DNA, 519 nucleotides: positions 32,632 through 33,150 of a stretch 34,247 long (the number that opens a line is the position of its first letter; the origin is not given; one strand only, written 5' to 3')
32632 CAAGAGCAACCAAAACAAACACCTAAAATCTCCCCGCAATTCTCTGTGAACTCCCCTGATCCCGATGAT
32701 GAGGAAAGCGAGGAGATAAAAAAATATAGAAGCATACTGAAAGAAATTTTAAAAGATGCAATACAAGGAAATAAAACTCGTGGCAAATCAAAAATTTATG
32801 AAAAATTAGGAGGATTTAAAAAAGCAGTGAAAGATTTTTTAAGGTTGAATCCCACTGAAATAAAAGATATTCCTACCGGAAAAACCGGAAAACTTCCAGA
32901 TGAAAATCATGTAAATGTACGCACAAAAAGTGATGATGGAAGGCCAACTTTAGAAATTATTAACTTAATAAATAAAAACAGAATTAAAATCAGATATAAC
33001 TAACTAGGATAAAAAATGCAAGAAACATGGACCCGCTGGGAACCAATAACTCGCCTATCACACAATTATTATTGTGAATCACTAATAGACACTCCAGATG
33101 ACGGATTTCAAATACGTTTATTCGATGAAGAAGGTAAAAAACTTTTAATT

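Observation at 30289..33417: Candidate polymorphic-toxin-like C-terminal module with a tightly linked immunity-like ORF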

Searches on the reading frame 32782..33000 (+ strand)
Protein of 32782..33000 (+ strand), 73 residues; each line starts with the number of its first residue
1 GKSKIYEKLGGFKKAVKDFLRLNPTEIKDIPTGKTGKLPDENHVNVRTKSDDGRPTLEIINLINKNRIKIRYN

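Call 27: search_solved_structures(query=A3, max_evalue=10, show_alignments=3)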
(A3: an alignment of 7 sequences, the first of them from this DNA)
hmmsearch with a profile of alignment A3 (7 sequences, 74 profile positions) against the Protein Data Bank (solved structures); distinct sequences matched with E-value up to 10: 29.
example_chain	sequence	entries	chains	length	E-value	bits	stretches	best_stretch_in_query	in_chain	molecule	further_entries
9gzg_A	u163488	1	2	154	4.6e-06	29.6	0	5-21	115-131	Engineered CTPR protein with glutamic acids for conductivity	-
7obi_A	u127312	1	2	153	0.00095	22.2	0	5-31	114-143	CTPR-rv4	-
3kd7_A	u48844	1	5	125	0.014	18.5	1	4-28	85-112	CTPR390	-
6vl6_A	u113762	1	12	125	0.061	16.4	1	5-31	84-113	T33_dn2A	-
6vfh_A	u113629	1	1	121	0.075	16.1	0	5-29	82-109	T33_dn10A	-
6vfi_B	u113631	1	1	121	0.089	15.9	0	5-27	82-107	O43_dn18B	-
1na0_A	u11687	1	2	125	0.11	15.7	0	5-26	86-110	designed protein CTPR3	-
2fo7_A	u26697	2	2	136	0.13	15.3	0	5-21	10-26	SYNTHETIC CONSENSUS TPR PROTEIN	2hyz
8ch0_A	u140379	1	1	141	0.16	15.1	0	5-21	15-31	Consensus tetratricopeptide repeat protein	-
8s8f_k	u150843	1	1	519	0.3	14.2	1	3-51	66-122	Eukaryotic translation initiation factor 2 subunit gamma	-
3j81_k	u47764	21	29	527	0.31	14.2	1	3-51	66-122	eIF2 gamma | Eukaryotic translation initiation factor 2 subunit gamma | protein-synthesizing GTPase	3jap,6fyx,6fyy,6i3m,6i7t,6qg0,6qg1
2xep_A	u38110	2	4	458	0.34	14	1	26-50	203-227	ORF12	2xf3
2xfs_A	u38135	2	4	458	0.34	14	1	26-50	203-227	ORF12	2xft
2xgn_A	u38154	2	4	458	0.34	14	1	26-50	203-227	ORF12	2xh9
8bu0_A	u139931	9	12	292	0.38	13.9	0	5-23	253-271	Consensus tetratricopeptide repeat protein | Crystal structure of an 8-repeat consensus TPR superhelix with Zinc. | Monomer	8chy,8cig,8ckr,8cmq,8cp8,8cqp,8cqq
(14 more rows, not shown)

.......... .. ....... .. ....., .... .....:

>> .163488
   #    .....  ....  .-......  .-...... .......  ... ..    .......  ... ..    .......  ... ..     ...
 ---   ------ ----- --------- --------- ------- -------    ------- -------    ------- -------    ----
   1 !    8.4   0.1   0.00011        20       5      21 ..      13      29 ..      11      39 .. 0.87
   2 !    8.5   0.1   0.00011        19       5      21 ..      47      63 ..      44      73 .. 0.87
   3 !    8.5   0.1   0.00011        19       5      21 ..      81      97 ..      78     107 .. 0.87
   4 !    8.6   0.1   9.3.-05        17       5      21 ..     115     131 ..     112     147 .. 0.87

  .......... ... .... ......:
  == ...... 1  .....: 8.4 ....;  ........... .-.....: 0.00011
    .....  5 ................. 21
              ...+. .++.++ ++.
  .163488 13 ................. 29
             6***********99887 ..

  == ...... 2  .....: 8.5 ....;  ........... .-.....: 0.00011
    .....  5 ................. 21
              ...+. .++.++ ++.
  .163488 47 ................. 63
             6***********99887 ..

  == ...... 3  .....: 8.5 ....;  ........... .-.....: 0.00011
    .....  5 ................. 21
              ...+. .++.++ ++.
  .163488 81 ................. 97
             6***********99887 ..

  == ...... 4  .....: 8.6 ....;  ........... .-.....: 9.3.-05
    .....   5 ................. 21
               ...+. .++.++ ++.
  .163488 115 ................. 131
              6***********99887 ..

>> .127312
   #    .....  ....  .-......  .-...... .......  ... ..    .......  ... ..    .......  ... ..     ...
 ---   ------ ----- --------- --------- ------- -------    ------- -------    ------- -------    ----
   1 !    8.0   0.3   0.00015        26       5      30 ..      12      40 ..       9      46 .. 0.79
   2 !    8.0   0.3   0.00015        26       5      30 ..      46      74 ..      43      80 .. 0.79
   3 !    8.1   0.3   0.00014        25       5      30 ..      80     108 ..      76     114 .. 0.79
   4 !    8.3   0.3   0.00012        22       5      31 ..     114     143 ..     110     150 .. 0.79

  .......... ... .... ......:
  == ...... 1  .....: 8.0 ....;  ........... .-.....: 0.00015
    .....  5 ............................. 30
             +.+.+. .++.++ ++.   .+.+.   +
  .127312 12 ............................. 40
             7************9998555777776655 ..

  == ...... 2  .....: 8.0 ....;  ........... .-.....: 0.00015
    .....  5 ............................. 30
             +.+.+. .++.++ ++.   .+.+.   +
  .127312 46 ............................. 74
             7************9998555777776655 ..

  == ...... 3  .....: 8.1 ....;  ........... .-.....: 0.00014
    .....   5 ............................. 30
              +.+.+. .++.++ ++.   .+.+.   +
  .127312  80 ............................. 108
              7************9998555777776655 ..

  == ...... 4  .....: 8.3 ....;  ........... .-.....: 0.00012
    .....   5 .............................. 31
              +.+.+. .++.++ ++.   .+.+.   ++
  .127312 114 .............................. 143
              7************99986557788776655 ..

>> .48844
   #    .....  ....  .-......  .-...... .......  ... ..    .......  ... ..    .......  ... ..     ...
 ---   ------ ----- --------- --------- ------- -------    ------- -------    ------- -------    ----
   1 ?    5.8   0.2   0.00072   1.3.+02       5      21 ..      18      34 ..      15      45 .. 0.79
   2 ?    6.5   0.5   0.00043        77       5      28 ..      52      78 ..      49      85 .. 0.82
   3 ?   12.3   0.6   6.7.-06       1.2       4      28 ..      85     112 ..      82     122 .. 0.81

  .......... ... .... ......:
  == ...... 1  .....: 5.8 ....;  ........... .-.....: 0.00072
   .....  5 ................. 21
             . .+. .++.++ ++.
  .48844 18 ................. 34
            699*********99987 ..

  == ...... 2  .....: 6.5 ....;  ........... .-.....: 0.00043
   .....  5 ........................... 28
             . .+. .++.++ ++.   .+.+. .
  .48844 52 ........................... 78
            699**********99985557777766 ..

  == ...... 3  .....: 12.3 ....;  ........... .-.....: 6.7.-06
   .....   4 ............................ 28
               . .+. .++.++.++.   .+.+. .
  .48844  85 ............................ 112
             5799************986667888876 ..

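Call 36: search_protein_representatives(alignment_id=A3)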
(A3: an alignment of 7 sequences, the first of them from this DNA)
Query: 7 sequences, 74 profile positions. Proteins with E-value up to 0.001 (for the whole library): 1432; up to 1e-10: 571; up to 1e-30: 1. The best 150 are listed.
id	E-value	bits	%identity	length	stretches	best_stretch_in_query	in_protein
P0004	8.3e-31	121.8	-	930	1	1-73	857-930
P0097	9.4e-30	118.4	-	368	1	1-73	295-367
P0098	3.3e-28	113.4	-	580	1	1-73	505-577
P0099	2.1e-27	110.9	-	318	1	1-73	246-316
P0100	4.8e-27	109.7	-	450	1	3-74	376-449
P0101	2.6e-26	107.4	-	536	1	1-73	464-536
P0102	5.0e-26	106.5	-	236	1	2-73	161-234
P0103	6.5e-26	106.1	-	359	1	1-73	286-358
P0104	7.3e-26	106.0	-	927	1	2-74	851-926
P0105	2.6e-25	104.2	-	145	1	1-73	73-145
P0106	2.9e-25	104.1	-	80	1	1-73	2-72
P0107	5.9e-25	103.0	-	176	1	1-73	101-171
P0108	2.9e-24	100.8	-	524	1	1-73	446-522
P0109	4.8e-24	100.1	-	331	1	1-73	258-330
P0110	5.0e-24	100.1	-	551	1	1-73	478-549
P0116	6.8e-23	96.4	-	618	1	1-73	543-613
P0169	1.6e-19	85.6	-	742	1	1-72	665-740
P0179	3.1e-19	84.7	-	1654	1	1-73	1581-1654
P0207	3.2e-18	81.5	-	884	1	1-73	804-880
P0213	4.4e-18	81.0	-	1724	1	3-73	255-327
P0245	3.2e-17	78.2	-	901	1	3-73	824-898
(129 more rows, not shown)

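Call 37: search_protein_families(library=pfam, proteins=[P0097, P0098, P0101, P0104, P0116, P0169, P0179, P0207, P0213, P0245], max_evalue=0.01)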
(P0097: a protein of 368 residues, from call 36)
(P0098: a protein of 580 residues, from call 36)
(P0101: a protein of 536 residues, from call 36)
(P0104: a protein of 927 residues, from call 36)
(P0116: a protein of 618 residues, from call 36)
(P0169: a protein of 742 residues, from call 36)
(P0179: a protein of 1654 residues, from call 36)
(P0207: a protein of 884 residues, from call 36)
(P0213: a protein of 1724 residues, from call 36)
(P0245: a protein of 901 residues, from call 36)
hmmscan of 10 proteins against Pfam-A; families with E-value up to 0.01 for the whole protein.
P0097 (368 aa): 0 families

P0098 (580 aa): 0 families

P0101 (536 aa): 2 families
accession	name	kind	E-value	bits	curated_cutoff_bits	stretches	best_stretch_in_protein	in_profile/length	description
PF07591.16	PT-HINT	-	2.8e-05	24.8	27.7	1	35-155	3-125/137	Pretoxin HINT domain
PF13403.11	Hint_2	-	0.00056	20.7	28.4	1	29-56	4-31/147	Hint domain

P0104 (927 aa): 0 families

P0116 (618 aa): 0 families

P0169 (742 aa): 0 families

P0179 (1654 aa): 7 families
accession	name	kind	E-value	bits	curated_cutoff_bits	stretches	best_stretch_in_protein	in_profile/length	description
PF05593.20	RHS_repeat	-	2.5e-140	455.2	22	23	917-953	1-37/38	RHS Repeat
PF25023.1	TEN_YD-shell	-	4.6e-14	51.9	50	1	1190-1475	597-892/909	Teneurin YD-shell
PF00059.27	Lectin_C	-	8.1e-11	43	22.6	1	109-172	3-71/107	Lectin C-type domain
PF15283.12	DUF4595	-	4.8e-09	36.9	34.2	0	810-887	16-93/202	Domain of unknown function (DUF4595) with porin-like fold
PF20148.4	DUF6531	-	3.1e-05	24.7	24.1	1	262-324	2-67/74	Domain of unknown function (DUF6531)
PF24084.1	DUF7369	-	0.00047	20.2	27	0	919-949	11-41/61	Domain of unknown function (DUF7369)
PF04198.19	Sugar-bind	-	0.0093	15.6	27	0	758-779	179-200/257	Putative sugar-binding domain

P0207 (884 aa): 0 families

P0213 (1724 aa): 3 families
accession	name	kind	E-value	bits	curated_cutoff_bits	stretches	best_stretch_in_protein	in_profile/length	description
PF14890.11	Intein_splicing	-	3.7e-08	33.7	35.8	1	117-153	121-155/155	Intein splicing domain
PF07591.16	PT-HINT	-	0.00091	19.9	27.7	1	71-153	47-136/137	Pretoxin HINT domain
PF13617.11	Lipoprotein_19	-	0.0014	18.8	25.8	1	1390-1414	10-34/34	YnbE-like lipoprotein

P0245 (901 aa): 0 families
